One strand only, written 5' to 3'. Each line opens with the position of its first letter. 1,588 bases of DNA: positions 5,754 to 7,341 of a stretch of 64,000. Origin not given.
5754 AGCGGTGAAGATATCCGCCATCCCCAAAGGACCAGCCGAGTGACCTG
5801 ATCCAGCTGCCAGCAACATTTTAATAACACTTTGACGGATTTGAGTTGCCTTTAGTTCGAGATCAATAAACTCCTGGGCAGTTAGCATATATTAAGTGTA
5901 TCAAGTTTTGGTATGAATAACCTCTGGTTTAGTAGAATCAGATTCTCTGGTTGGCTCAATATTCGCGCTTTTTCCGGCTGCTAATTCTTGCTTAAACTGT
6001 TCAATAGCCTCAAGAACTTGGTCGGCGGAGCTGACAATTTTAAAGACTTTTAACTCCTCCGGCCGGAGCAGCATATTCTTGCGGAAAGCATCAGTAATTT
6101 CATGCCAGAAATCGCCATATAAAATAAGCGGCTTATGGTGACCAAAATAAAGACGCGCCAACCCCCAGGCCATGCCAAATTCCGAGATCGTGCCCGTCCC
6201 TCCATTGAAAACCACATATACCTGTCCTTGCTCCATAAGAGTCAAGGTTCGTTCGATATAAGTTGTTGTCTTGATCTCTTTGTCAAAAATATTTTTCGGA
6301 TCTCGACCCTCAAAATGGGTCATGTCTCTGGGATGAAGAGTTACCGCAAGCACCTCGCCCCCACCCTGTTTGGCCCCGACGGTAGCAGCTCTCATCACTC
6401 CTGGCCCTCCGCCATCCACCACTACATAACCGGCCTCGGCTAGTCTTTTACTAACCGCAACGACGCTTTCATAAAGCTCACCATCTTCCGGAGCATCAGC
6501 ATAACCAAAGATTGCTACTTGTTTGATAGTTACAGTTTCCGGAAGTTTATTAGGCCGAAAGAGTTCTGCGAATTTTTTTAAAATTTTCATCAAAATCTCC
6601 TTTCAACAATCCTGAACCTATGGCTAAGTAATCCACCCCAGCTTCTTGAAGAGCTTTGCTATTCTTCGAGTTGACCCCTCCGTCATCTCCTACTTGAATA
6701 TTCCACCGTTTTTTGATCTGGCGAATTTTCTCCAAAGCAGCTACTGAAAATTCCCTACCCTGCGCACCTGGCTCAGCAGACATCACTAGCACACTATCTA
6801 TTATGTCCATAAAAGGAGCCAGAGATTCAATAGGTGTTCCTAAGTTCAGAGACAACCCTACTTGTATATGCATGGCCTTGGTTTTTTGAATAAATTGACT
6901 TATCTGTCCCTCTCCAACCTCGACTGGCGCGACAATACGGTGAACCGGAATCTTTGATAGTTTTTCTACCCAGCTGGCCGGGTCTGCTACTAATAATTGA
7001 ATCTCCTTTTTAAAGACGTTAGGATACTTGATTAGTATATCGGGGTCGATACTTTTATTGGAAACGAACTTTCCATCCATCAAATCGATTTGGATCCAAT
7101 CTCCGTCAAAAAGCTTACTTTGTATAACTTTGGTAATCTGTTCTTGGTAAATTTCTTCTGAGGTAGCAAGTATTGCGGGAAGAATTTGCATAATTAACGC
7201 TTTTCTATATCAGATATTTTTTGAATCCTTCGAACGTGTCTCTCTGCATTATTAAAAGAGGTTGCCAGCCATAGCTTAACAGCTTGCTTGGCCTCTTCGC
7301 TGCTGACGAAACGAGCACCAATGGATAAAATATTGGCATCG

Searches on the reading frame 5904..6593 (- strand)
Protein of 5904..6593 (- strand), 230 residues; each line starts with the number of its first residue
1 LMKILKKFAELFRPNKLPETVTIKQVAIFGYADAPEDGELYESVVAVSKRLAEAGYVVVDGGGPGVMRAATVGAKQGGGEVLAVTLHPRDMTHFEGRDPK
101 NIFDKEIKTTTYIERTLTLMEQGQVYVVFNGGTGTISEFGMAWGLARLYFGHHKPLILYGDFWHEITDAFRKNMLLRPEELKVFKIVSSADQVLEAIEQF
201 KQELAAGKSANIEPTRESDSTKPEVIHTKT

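Call 31: search_protein_families(library=pfam, proteins=[window:5904-6593:-], max_evalue=0.001)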
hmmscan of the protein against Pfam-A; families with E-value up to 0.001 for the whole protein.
window:5904-6593:- (230 aa): 2 families
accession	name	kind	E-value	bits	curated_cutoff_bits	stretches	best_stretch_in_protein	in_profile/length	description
PF18306.6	LDcluster4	-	4.8e-16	59.2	26.3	1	25-146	3-117/151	SLOG cluster4 family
PF03641.19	Lysine_decarbox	-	1.4e-11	45.2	27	1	67-196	1-130/131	Possible lysine decarboxylase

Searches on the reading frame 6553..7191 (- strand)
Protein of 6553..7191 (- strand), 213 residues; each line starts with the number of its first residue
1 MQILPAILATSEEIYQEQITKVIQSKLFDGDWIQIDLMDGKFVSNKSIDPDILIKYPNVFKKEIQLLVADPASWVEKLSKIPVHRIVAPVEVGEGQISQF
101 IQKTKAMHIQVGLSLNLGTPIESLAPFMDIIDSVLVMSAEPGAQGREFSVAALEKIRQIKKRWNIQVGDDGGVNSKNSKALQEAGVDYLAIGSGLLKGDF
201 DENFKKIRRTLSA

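Call 31: search_protein_families(library=pfam, proteins=[window:6553-7191:-], max_evalue=0.001)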
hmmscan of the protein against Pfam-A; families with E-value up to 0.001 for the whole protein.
window:6553-7191:- (213 aa): 1 family
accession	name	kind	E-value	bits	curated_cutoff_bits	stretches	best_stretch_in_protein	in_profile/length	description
PF00834.25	Ribul_P_3_epim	-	3.2e-35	121.8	21.1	1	3-195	2-197/198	Ribulose-phosphate 3 epimerase family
